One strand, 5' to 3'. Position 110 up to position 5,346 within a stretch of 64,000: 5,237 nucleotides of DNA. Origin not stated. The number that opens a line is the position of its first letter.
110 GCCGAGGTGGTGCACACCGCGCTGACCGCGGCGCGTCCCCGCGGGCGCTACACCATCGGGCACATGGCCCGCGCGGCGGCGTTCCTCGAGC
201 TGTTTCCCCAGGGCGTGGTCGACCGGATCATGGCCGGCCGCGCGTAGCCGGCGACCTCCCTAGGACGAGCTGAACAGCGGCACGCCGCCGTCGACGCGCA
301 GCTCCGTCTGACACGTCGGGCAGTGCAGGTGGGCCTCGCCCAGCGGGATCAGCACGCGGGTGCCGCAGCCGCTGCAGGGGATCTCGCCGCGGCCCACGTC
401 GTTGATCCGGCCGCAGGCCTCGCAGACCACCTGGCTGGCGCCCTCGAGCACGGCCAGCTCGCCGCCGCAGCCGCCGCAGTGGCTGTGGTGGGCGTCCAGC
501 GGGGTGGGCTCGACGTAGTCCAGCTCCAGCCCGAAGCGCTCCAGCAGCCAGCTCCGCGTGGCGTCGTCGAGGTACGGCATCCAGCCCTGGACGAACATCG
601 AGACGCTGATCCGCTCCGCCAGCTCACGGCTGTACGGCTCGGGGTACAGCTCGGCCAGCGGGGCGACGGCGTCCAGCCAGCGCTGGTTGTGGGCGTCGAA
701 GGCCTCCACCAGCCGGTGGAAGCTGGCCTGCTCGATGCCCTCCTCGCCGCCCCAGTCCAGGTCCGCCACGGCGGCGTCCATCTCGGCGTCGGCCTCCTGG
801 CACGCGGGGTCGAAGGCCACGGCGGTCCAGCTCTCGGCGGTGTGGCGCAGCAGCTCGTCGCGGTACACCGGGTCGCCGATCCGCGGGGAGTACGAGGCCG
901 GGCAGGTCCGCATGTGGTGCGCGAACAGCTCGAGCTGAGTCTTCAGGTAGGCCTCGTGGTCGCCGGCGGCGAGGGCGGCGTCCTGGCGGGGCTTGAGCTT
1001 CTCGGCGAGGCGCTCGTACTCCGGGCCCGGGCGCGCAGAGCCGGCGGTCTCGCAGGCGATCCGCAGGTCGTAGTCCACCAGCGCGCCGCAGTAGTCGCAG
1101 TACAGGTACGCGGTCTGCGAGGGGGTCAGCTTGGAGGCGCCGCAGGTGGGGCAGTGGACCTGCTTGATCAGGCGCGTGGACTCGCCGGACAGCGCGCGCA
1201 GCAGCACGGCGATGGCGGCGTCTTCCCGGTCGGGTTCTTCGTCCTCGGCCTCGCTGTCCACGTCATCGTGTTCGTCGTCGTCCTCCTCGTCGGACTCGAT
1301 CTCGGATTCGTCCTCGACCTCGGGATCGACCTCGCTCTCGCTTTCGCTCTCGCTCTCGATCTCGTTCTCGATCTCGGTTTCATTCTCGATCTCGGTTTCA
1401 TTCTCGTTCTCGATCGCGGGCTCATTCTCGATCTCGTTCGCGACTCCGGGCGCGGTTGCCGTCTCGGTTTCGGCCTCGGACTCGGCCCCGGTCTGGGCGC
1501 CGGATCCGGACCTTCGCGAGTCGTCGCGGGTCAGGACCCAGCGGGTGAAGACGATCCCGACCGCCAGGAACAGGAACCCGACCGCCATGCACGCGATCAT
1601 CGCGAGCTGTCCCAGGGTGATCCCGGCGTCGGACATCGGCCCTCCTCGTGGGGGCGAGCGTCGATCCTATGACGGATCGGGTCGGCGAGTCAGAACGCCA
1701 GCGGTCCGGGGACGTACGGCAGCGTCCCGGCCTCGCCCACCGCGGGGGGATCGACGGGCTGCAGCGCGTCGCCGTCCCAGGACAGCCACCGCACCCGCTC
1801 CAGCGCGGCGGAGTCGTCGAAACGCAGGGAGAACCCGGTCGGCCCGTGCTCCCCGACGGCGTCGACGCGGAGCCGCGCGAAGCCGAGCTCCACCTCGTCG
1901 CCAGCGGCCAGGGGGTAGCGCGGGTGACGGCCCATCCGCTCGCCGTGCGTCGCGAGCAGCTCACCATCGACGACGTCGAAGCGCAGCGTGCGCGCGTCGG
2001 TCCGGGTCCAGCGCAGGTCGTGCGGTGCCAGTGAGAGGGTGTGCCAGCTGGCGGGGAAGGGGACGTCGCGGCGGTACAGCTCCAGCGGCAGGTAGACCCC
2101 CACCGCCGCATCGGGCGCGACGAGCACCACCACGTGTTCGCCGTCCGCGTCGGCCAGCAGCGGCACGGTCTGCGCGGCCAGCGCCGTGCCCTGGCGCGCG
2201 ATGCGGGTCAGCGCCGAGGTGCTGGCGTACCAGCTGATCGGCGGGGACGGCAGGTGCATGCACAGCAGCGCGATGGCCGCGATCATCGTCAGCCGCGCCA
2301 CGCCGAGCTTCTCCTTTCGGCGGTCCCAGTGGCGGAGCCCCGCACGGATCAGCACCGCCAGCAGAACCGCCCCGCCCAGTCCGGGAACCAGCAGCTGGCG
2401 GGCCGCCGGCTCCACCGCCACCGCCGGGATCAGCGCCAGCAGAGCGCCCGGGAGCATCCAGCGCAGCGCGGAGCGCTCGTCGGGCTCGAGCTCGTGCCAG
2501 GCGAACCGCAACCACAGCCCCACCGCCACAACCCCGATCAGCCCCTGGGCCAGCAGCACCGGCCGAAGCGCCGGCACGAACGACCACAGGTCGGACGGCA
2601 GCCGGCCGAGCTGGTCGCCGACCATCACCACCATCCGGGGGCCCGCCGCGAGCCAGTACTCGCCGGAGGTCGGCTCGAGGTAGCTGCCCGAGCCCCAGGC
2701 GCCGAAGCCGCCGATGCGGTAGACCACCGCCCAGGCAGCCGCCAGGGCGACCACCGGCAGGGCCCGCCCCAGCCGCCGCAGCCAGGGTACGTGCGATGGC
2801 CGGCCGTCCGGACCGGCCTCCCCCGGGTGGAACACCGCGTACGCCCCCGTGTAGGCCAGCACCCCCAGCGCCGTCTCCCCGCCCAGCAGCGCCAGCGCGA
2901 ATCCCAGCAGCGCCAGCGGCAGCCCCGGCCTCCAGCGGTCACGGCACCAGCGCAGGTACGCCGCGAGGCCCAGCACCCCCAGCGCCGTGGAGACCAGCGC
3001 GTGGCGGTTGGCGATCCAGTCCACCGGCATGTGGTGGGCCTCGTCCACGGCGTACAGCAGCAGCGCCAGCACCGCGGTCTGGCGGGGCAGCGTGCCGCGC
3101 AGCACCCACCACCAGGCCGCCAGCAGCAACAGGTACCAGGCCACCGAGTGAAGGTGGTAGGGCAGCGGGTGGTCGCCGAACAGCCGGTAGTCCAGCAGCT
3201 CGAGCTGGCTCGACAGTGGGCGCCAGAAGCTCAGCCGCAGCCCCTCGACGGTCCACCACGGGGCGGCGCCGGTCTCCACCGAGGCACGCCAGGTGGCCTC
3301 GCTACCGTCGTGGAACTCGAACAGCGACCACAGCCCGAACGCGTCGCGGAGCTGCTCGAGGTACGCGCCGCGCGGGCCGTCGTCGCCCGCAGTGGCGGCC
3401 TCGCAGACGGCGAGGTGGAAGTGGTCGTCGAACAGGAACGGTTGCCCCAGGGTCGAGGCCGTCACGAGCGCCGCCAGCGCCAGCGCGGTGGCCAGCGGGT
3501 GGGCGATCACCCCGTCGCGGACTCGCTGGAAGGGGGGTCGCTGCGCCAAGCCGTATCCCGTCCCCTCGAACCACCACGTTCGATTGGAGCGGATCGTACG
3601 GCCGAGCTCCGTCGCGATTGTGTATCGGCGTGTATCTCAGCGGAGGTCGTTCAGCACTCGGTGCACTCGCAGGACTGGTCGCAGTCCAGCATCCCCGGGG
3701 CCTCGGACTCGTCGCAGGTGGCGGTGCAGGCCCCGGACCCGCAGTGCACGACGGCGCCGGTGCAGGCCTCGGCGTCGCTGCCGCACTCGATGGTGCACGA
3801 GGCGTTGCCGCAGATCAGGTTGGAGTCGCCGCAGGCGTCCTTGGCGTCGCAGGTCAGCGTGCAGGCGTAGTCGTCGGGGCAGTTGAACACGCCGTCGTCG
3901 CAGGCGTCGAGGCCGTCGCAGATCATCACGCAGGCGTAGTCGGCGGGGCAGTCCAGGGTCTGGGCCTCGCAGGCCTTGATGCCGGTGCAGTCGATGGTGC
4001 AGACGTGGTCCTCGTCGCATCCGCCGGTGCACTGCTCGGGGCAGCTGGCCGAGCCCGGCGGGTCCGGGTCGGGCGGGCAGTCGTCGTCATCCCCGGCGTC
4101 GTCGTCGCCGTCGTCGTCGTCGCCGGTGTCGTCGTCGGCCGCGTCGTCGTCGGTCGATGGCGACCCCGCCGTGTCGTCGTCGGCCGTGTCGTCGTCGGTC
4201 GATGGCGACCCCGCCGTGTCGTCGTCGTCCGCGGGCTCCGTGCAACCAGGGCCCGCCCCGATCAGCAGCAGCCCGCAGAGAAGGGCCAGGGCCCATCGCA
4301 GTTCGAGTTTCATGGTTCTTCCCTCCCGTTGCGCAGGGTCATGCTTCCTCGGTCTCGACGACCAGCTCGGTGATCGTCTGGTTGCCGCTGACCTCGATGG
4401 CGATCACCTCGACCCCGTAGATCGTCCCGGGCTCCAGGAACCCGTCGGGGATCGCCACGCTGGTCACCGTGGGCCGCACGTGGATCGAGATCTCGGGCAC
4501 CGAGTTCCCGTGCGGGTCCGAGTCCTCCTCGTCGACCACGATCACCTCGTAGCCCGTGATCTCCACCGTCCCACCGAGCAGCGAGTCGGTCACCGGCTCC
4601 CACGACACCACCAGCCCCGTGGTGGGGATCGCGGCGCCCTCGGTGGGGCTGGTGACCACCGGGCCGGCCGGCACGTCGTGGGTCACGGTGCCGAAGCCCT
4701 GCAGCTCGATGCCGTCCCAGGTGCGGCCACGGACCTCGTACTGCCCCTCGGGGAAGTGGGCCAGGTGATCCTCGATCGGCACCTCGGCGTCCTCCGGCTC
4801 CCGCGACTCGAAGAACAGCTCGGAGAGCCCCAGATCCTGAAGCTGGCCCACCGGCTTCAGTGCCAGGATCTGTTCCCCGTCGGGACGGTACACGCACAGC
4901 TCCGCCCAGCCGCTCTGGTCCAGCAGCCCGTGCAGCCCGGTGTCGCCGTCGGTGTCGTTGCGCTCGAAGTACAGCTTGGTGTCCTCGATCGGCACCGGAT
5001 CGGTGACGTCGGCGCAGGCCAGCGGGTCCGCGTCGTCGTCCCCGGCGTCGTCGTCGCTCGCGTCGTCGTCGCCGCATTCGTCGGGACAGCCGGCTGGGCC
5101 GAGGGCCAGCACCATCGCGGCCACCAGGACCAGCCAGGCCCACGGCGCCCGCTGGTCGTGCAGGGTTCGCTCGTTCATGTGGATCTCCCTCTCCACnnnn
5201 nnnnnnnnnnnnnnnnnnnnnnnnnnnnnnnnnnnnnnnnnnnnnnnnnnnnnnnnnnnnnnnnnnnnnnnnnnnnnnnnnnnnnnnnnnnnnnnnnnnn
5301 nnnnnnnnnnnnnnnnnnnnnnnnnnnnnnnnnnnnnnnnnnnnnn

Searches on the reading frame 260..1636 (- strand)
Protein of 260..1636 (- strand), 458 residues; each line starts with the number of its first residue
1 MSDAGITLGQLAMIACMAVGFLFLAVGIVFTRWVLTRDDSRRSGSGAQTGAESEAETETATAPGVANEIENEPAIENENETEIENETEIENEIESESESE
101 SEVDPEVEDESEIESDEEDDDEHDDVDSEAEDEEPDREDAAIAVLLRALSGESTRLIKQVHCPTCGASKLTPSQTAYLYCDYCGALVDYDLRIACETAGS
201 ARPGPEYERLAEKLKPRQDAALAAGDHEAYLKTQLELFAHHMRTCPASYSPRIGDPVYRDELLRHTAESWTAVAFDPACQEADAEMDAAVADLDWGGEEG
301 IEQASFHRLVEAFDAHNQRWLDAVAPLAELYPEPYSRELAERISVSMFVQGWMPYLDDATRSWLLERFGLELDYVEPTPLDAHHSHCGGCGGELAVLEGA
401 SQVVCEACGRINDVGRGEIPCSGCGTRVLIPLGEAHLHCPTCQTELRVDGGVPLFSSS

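Call 45: search_protein_families(library=pfam, proteins=[window:260-1636:-], max_evalue=0.0001)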
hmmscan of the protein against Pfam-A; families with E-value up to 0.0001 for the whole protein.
window:260-1636:- (458 aa): 4 families
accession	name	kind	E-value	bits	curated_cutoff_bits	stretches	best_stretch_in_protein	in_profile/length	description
PF23548.1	Zn_ribbon_FGT1_2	-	1.3e-06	28.3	27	1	419-450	3-34/35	FORGETTER1 second zinc ribbon domain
PF12773.13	DZR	-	3.6e-06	27.5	27.3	0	405-448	1-36/45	Double zinc ribbon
PF09297.16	Zn_ribbon_NUD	-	2.5e-05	24.3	24.8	0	383-410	2-29/32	NADH pyrophosphatase zinc ribbon domain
PF08792.16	A2L_zn_ribbon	-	2.7e-05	24.1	22.9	0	421-444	6-29/33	A2L zinc ribbon domain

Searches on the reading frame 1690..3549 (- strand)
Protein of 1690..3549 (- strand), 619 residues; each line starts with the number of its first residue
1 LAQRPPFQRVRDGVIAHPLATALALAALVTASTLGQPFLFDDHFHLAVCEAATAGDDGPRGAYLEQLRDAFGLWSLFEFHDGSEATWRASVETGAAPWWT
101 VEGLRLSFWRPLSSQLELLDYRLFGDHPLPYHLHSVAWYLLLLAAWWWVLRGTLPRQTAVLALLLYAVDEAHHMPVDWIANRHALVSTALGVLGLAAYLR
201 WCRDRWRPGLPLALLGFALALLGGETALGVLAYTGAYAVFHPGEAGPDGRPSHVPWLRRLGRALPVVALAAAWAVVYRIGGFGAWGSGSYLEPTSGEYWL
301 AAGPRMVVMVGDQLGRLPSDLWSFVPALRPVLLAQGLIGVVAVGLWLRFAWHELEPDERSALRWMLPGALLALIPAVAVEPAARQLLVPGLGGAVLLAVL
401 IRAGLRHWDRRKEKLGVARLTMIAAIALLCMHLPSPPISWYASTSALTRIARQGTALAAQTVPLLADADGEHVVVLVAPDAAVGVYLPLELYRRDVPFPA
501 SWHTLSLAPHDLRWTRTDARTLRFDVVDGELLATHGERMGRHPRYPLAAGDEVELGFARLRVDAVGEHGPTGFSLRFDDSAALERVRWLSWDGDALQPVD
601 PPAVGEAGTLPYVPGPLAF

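Call 4: search_protein_families(library=pfam, proteins=[window:1690-3549:-], max_evalue=0.1)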
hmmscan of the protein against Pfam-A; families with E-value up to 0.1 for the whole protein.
window:1690-3549:- (619 aa): 1 family
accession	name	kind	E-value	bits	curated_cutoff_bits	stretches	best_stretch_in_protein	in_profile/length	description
PF13231.12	PMT_2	-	0.0015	19.2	26.1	1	121-244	14-134/160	Dolichyl-phosphate-mannose-protein mannosyltransferase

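Call 5: search_protein_families(library=ncbifam, proteins=[window:1690-3549:-], max_evalue=0.1)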
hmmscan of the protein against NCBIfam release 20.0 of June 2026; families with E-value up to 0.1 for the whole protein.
window:1690-3549:- (619 aa): 0 families

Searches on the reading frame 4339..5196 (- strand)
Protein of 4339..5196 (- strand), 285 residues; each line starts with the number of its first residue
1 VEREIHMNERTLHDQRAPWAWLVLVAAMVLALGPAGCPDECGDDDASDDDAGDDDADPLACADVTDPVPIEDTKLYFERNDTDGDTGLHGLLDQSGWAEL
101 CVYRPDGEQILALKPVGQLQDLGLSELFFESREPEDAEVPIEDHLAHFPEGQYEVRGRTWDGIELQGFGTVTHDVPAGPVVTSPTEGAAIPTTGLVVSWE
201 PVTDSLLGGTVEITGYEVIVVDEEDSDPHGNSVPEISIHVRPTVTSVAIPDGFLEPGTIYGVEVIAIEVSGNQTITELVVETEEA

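Call 4: search_protein_families(library=pfam, proteins=[window:4339-5196:-], max_evalue=0.1)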
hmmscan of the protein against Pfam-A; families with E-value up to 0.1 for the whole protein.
window:4339-5196:- (285 aa): 2 families
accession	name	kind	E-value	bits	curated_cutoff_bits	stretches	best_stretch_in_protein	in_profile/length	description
PF00041.27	fn3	-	2.2e-05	25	25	1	191-276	12-78/84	Fibronectin type III domain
PF14347.11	DUF4399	-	0.015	16.1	28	0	112-155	9-54/91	Domain of unknown function (DUF4399)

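Call 5: search_protein_families(library=ncbifam, proteins=[window:4339-5196:-], max_evalue=0.1)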
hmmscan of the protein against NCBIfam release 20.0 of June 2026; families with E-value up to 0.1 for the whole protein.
window:4339-5196:- (285 aa): 0 families
